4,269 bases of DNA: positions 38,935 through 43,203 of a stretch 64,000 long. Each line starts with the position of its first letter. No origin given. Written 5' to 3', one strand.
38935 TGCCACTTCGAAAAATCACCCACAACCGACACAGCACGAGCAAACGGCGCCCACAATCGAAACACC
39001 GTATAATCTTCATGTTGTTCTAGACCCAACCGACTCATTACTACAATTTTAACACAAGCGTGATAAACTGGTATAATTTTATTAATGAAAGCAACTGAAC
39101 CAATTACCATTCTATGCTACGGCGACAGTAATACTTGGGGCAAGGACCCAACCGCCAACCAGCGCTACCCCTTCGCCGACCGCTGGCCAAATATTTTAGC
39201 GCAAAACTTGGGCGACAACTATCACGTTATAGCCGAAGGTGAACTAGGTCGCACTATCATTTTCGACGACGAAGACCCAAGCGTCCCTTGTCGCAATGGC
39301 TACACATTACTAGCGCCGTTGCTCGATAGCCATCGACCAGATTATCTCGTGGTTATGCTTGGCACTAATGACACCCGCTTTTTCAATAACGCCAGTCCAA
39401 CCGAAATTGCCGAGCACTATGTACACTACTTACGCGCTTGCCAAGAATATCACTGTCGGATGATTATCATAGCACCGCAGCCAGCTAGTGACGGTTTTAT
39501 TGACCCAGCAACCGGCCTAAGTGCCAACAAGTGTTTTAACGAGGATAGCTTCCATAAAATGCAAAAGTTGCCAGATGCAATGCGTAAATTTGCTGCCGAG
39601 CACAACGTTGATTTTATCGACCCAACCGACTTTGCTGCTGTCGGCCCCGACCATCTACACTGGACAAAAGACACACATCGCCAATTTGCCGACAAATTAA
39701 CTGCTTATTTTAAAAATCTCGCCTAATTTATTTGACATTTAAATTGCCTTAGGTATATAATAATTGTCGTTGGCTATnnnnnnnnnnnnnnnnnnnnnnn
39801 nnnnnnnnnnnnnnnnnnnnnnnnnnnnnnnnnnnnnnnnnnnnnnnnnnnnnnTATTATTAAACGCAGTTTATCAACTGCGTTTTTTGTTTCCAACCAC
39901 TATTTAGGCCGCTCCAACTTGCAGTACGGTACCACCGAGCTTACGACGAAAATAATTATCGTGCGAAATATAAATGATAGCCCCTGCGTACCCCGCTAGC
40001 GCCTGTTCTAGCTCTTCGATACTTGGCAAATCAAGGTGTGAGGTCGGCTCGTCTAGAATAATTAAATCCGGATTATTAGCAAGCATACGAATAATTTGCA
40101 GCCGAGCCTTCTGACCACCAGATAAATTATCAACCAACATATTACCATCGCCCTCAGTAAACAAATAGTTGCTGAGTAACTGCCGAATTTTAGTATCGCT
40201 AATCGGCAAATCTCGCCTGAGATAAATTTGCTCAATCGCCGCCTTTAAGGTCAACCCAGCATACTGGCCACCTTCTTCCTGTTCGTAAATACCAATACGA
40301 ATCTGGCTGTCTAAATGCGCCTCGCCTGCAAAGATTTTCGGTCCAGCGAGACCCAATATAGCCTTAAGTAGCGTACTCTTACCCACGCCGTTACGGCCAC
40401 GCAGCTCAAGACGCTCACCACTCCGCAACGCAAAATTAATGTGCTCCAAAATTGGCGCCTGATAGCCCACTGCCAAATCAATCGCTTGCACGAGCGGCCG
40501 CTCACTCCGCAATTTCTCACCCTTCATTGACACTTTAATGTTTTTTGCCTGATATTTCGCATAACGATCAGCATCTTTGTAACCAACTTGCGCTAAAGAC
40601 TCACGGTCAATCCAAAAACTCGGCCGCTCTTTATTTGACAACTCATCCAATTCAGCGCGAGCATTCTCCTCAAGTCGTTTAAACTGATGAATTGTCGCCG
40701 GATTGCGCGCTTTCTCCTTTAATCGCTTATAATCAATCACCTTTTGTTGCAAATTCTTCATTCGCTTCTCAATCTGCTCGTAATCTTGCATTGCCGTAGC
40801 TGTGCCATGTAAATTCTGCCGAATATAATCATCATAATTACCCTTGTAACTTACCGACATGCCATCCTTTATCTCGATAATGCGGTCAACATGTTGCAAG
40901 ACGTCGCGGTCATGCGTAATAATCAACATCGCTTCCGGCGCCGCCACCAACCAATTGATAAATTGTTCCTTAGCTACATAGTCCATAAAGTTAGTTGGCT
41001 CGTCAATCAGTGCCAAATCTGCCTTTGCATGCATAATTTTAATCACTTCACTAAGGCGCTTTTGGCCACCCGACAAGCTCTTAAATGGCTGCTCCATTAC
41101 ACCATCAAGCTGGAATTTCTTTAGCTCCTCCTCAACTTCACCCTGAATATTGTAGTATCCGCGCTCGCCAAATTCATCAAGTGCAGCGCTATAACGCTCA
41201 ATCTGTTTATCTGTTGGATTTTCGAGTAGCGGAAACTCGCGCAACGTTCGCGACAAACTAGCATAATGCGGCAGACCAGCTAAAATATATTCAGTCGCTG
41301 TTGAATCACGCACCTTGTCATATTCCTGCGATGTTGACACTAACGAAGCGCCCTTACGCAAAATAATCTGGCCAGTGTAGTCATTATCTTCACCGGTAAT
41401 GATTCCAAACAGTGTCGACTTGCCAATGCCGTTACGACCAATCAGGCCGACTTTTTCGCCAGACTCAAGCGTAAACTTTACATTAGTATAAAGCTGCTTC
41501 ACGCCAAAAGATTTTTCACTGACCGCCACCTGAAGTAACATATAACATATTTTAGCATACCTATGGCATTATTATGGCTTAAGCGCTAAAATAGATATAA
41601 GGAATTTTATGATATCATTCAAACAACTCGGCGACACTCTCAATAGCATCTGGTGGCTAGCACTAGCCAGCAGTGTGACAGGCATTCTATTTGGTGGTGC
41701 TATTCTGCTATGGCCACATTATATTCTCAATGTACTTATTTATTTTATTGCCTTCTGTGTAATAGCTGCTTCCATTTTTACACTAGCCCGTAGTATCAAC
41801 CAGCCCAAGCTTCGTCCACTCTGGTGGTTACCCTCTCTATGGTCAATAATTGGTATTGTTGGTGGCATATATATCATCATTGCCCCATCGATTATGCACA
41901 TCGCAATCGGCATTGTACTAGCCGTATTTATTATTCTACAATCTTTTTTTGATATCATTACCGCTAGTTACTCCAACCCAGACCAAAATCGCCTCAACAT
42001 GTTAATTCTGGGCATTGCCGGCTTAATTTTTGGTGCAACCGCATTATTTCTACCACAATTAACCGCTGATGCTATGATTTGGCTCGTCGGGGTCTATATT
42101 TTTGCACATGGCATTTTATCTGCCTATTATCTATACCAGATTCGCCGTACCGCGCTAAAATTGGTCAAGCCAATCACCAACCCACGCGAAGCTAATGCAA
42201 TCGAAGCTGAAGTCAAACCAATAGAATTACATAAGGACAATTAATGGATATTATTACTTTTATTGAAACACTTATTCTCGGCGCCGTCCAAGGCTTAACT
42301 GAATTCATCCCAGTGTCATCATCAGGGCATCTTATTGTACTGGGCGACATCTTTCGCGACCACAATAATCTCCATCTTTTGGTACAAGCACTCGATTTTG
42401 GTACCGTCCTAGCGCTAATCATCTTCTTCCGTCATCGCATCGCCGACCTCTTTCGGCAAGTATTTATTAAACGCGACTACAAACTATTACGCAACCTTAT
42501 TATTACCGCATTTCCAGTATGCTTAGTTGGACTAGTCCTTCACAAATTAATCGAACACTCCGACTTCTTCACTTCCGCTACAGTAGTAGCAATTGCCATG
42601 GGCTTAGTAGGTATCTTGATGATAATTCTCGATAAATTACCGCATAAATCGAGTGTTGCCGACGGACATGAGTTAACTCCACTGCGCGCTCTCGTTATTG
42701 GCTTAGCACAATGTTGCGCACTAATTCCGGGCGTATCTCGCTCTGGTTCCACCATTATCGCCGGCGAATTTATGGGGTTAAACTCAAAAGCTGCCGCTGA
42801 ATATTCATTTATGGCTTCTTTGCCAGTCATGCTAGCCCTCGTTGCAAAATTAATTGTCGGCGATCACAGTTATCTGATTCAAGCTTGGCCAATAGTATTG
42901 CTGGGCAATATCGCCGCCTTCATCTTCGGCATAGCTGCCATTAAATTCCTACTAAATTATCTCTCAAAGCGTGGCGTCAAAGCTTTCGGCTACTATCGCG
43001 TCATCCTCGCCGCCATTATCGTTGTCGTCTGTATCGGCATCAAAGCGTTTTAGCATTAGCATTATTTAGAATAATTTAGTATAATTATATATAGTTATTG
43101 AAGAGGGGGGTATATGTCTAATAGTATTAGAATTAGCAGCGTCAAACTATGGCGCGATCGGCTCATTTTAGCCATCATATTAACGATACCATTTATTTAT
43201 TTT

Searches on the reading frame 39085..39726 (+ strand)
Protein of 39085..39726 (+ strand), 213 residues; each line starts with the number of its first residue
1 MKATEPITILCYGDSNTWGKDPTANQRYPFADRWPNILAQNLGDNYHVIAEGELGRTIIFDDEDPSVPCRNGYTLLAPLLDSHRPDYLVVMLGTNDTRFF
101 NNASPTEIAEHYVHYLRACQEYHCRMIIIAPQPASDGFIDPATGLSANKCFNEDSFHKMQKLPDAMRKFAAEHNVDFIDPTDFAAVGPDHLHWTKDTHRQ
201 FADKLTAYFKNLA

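Call 37: search_protein_families(library=ncbifam, proteins=[window:39085-39726:+], max_evalue=1e-8)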
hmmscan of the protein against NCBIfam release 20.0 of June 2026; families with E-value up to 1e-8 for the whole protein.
window:39085-39726:+ (213 aa): 0 families

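Call 56: search_protein_families(library=pfam, proteins=[window:39085-39726:+], max_evalue=0.0001)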
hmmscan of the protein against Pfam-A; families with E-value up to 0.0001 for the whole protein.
window:39085-39726:+ (213 aa): 2 families
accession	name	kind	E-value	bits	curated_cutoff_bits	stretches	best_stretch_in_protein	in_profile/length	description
PF13472.12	Lipase_GDSL_2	-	6.9e-19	69.5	32.9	1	11-193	1-171/178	GDSL-like Lipase/Acylhydrolase family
PF00657.28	Lipase_GDSL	-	5.6e-11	43.4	23.6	1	9-205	1-208/208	GDSL-like Lipase/Acylhydrolase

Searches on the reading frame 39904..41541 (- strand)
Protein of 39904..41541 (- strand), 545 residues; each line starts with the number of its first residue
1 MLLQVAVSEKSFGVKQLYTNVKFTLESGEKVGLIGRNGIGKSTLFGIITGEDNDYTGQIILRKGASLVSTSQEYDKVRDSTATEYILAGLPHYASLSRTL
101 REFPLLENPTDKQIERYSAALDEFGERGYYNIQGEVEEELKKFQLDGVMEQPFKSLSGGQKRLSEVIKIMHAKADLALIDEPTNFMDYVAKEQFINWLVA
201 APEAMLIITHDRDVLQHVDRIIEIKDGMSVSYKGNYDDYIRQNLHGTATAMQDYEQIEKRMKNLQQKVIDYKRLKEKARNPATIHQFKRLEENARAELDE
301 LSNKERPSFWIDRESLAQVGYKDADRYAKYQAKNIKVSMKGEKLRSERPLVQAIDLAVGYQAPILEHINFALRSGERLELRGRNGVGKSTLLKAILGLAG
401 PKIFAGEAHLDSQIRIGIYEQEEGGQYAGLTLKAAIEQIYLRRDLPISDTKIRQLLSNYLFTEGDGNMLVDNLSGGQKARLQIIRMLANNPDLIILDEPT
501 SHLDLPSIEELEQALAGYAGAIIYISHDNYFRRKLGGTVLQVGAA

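Call 36: search_protein_families(library=ncbifam, proteins=[window:39904-41541:-], max_evalue=1e-8)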
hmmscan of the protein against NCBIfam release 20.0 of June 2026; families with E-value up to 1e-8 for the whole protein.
window:39904-41541:- (545 aa): 177 families (the best 25 are shown)
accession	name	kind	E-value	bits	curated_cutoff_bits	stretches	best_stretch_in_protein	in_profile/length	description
NF000355.4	ribo_prot_ABC_F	equivalog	2.8e-96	323.4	380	1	3-540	3-497/499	ribosomal protection-like ABC-F family protein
NF050005.1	ABC_ATPase_Uup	equivalog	3.2e-65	220.6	900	2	2-297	3-298/636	ATP-binding cassette ATPase Uup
NF000169.2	ABCF_Sal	exception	5e-65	220.2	725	1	15-542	14-501/542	Sal family ABC-F type ribosomal protection protein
NF008775.0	PRK11819.1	equivalog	7.5e-63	213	599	2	10-297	14-305/556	energy-dependent translational throttle protein EttA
TIGR03719.1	ABC_ABC_ChvD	subfamily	3.6e-62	210.7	806.75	2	10-297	13-303/552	energy-dependent translational throttle protein EttA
NF011646.0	PRK15064.1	equivalog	7.6e-61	206.1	762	1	10-542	9-508/530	ABC-F family ATPase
NF000171.1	ABCF_producer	exception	3.3e-60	204.1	800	1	12-542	13-534/541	TlrC/CarA/OleB/SrmB family ABC-F type ribosomal protection protein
NF000168.2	ABCF_Msr_all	exception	4.5e-60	203.6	680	1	120-535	61-471/487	Msr family ABC-F type ribosomal protection protein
NF008358.0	PRK11147.1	equivalog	4.6e-58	197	936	2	2-295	3-296/635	ABC transporter ATP-binding protein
NF000514.1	ABCF_OptrA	exception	7.6e-56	189.7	1450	2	337-539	334-529/655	ABC-F type ribosomal protection protein OptrA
NF007921.0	PRK10636.1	equivalog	3.3e-55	187.5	917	2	13-300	12-296/638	ABC transporter ATP-binding protein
NF000167.2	ABCF_Lsa_all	exception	2.8e-52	178.3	750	2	135-536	96-486/492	Lsa family ABC-F type ribosomal protection protein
NF043038.1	ABCF_CplR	exception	3.2e-52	178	780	1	130-539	67-466/544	ABC-F type ribosomal protection protein CplR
NF000170.2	ABCF_Vga_all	exception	6.9e-52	176.6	725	1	20-542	21-453/521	Vga family ABC-F type ribosomal protection protein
NF000166.1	ABCF_CarA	exception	3.8e-45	154.1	1050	2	370-540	381-543/556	ABC-F type ribosomal protection protein Car(A)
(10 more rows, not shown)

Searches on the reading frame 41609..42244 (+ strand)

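Call 55: search_protein_families(library=pfam, proteins=[window:41609-42244:+], max_evalue=0.0001)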
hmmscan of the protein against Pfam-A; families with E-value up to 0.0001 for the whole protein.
window:41609-42244:+ (211 aa): 1 family
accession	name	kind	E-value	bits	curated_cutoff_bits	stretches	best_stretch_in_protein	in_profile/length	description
PF03729.18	DUF308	-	8.7e-17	61.6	25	3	22-91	3-73/73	Short repeat of unknown function (DUF308)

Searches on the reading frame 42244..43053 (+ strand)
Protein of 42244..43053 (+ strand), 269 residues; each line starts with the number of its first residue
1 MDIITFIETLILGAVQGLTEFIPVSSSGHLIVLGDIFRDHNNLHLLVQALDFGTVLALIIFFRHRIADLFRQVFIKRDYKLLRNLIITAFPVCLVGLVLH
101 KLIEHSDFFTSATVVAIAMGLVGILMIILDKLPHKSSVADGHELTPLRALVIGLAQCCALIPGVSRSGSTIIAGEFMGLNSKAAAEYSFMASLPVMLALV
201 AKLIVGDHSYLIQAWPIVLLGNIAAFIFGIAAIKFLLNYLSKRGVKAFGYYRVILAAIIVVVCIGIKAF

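Call 55: search_protein_families(library=pfam, proteins=[window:42244-43053:+], max_evalue=0.0001)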
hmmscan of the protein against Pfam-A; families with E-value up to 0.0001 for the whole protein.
window:42244-43053:+ (269 aa): 1 family
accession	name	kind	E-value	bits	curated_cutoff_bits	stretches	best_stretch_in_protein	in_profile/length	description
PF02673.24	BacA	-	2.2e-67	227.9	33.4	1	10-258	2-257/257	Bacitracin resistance protein BacA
